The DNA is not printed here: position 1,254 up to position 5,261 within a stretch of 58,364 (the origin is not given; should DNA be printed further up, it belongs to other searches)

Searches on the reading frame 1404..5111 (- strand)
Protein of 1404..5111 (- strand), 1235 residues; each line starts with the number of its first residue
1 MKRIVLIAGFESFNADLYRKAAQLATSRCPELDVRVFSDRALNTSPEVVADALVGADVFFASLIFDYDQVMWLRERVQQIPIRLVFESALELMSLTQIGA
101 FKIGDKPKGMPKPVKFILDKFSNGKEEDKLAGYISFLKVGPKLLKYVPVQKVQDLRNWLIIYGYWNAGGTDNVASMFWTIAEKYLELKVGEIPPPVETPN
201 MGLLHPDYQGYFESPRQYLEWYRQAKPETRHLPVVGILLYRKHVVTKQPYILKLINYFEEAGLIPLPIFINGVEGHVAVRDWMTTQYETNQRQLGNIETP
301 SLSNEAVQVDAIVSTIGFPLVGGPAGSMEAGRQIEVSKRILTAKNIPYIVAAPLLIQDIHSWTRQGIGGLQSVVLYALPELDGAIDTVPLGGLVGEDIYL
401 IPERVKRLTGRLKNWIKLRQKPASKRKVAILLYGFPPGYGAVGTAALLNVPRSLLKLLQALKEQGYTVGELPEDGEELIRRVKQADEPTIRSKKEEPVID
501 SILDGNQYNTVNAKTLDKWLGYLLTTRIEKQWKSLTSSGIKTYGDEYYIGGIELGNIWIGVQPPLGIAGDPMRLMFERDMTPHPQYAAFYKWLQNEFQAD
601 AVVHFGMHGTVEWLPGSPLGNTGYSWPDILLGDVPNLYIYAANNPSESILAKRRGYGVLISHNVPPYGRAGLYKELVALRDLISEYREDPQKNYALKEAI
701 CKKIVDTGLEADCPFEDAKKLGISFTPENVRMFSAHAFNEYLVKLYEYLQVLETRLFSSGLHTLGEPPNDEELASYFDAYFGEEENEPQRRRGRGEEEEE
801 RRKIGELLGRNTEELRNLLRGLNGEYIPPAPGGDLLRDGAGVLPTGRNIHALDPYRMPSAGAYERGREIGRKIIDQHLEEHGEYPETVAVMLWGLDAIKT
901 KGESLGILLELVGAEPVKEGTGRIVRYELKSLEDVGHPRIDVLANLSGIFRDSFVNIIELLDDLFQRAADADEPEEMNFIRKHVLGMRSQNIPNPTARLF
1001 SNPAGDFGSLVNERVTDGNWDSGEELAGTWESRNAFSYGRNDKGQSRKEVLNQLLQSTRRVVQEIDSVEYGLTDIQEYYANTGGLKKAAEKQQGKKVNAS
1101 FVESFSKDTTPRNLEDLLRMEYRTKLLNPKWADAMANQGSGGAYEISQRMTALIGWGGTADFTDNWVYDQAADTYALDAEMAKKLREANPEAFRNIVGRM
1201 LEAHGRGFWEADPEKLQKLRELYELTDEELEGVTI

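Call 56: search_protein_families(library=pfam, proteins=[window:1404-5111:-], max_evalue=0.01)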
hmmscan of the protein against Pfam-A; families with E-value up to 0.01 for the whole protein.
window:1404-5111:- (1235 aa): 2 families
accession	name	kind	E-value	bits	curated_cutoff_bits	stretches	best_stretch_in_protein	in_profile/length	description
PF02514.21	CobN-Mg_chel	-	0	1108.9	24.5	2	163-781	2-598/1090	CobN/Magnesium Chelatase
PF11965.13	DUF3479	-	4.5e-48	163.8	27.4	1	3-159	1-159/159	Domain of unknown function (DUF3479)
